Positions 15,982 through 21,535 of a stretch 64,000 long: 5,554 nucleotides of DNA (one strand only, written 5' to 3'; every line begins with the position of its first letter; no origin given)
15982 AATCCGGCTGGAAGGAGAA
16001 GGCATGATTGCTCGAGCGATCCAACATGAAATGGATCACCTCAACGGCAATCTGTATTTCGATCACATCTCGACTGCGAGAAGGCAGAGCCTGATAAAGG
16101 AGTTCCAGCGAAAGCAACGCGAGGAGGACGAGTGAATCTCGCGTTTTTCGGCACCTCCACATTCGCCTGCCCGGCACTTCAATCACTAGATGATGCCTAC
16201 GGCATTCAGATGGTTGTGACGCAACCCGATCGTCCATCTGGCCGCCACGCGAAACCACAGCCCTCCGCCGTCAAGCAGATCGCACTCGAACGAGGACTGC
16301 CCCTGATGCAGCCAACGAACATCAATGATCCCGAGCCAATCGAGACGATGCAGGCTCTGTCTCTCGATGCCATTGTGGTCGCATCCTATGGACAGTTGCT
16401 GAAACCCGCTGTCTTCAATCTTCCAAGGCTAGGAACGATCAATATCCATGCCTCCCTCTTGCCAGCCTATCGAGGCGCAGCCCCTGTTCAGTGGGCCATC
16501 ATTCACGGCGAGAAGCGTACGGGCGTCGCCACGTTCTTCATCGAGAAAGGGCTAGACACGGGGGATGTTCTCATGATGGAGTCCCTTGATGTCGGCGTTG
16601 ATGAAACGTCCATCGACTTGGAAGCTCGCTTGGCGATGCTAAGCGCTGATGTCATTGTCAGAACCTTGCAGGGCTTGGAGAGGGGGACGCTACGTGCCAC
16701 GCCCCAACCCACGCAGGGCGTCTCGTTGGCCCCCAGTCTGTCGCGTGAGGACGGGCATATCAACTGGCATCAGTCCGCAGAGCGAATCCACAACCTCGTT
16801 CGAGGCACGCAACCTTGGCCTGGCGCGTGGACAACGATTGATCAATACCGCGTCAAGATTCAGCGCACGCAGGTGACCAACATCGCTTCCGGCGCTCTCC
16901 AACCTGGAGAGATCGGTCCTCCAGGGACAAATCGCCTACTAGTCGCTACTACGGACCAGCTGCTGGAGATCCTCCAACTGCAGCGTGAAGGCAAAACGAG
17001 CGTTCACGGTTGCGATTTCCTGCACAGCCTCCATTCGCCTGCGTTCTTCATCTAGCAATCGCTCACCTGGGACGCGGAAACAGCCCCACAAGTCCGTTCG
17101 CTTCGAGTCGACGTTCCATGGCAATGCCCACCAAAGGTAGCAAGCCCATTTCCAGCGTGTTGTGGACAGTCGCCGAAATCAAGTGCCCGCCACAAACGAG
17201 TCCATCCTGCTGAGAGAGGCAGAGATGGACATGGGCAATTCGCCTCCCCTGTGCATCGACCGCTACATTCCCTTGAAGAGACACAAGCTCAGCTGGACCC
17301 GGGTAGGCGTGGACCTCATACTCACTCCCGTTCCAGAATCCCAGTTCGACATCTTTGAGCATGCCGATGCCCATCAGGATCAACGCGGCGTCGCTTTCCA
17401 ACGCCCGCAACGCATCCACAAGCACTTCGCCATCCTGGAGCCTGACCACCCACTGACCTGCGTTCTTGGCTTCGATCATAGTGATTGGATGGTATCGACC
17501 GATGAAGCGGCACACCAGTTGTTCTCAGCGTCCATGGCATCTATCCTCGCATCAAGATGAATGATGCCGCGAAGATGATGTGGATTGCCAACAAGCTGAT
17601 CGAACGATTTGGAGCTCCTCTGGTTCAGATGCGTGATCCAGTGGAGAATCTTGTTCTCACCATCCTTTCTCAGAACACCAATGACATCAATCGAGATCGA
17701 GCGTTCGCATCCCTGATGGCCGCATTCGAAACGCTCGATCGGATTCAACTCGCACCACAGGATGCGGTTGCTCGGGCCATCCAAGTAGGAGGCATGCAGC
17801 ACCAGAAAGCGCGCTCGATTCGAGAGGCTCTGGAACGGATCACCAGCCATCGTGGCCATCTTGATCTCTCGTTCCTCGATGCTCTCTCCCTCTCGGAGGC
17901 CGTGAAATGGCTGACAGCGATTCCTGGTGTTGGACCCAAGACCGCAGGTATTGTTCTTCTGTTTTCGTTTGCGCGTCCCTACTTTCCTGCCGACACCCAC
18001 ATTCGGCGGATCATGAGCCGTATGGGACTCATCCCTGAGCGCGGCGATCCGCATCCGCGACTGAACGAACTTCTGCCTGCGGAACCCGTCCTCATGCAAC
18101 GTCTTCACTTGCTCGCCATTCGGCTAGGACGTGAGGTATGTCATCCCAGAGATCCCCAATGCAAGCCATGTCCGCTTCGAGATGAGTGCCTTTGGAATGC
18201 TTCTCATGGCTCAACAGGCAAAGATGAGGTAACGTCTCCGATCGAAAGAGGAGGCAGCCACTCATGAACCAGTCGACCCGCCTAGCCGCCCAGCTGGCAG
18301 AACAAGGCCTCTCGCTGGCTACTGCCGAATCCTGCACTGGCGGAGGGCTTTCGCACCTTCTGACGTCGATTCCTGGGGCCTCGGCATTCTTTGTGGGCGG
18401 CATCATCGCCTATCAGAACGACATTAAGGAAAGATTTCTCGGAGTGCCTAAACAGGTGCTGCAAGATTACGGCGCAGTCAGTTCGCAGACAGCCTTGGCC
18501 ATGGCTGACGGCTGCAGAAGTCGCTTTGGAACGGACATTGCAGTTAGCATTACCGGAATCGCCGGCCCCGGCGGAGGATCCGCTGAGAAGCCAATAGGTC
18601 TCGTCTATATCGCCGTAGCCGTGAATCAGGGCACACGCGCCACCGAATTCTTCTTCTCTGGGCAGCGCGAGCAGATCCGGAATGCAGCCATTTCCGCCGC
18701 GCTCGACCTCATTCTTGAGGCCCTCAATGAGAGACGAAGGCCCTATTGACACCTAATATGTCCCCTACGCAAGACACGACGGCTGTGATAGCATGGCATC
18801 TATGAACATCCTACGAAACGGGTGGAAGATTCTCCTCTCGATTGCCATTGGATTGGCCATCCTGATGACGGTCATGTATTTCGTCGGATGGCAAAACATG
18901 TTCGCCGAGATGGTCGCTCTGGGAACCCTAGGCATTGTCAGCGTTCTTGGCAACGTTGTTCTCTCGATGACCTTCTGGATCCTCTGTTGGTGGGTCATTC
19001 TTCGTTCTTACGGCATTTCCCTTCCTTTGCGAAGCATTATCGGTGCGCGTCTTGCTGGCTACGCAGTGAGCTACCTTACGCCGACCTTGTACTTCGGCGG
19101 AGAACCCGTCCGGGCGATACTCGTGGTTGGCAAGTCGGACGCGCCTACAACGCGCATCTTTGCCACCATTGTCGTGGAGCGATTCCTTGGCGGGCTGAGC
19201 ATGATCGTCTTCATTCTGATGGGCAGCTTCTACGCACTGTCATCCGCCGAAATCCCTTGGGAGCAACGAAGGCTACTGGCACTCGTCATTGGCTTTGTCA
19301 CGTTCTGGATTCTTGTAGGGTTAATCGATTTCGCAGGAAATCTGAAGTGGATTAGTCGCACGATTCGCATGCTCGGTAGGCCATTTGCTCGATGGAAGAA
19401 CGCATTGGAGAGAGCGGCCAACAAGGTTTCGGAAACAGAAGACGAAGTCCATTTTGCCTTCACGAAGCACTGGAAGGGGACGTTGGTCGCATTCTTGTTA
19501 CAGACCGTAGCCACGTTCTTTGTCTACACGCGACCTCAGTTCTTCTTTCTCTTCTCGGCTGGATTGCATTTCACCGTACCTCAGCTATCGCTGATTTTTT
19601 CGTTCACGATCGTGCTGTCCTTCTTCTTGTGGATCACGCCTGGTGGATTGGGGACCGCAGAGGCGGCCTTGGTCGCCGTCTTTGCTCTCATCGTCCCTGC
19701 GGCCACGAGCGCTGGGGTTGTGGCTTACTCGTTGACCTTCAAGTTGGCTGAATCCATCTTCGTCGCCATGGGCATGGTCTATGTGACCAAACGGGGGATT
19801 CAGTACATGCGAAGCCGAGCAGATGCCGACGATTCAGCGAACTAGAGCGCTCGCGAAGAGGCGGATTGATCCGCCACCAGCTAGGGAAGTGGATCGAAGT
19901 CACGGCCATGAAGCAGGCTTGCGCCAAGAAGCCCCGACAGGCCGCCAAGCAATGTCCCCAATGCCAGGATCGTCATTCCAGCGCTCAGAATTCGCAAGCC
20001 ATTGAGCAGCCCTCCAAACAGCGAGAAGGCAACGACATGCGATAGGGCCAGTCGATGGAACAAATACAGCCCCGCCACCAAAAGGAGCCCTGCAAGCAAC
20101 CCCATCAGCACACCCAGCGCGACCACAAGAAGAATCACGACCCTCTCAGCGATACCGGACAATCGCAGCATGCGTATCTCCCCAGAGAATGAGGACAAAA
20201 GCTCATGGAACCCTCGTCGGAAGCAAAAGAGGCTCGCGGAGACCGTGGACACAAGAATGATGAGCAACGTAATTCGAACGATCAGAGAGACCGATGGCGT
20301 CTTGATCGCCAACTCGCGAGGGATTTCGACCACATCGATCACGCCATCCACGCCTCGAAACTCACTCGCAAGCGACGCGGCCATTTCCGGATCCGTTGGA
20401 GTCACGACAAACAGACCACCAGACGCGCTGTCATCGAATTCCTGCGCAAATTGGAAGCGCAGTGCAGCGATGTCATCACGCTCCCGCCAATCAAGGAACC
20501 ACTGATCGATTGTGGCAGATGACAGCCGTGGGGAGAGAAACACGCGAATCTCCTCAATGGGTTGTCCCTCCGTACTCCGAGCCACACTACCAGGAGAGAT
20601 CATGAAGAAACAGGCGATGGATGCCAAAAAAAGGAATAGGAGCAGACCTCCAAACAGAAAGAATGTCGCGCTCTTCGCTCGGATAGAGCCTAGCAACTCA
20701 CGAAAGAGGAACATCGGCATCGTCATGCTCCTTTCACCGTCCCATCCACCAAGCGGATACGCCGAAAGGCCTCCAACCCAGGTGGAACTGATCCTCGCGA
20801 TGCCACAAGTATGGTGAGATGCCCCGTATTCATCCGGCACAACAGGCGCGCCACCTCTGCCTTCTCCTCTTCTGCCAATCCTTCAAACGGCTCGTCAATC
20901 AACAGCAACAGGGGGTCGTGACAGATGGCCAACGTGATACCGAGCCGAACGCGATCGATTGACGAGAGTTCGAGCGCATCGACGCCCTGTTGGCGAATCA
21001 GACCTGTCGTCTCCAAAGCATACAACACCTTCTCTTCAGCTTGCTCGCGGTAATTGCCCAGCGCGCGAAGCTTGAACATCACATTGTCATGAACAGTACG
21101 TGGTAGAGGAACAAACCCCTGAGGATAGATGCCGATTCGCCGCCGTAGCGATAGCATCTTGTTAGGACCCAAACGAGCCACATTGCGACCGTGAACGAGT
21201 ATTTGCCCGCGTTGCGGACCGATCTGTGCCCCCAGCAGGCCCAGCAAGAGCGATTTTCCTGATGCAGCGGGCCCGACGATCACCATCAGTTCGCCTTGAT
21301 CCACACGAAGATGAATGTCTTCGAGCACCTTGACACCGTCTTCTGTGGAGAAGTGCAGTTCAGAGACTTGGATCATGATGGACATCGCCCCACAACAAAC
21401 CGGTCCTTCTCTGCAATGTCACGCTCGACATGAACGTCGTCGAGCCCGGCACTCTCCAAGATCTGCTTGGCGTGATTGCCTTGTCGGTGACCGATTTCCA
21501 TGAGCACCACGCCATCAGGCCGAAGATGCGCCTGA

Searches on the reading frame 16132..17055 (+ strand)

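Call 12: search_protein_families(library=pfam, proteins=[window:16132-17055:+], max_evalue=0.001)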
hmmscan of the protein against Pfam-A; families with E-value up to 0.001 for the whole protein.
window:16132-17055:+ (307 aa): 2 families
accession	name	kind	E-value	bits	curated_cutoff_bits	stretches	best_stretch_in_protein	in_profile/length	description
PF00551.24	Formyl_trans_N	-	1.2e-36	126.6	26.1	1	1-178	1-180/181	Formyl transferase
PF02911.23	Formyl_trans_C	-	3e-25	88.8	21.1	1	203-299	2-98/100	Formyl transferase, C-terminal domain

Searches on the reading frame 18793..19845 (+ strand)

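Call 12: search_protein_families(library=pfam, proteins=[window:18793-19845:+], max_evalue=0.001)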
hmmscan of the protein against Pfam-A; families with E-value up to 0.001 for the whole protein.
window:18793-19845:+ (350 aa): 1 family
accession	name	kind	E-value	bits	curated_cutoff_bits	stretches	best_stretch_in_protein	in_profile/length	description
PF03706.18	LPG_synthase_TM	-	2.4e-23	83.5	33.4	1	14-309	2-286/302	Lysylphosphatidylglycerol synthase TM region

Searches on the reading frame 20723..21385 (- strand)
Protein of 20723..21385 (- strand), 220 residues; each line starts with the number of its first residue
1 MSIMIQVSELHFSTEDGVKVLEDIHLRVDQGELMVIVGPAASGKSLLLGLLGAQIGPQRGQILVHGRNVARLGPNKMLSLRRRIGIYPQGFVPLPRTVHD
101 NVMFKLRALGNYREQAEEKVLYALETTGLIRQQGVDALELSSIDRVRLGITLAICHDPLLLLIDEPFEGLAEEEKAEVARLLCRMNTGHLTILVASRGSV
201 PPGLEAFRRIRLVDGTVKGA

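Call 12: search_protein_families(library=pfam, proteins=[window:20723-21385:-], max_evalue=0.001)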
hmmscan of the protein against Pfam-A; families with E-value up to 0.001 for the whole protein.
window:20723-21385:- (220 aa): 3 families
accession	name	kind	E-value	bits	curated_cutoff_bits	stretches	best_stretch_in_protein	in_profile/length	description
PF00005.33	ABC_tran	-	1.8e-19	71.1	25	1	21-167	1-136/137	ABC transporter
PF13304.12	AAA_21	-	0.00054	20.6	27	0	33-128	1-95/304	AAA domain, putative AbiEii toxin, Type IV TA system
PF13191.12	AAA_16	-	0.00058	20.8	32.6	0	23-181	14-155/167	AAA ATPase domain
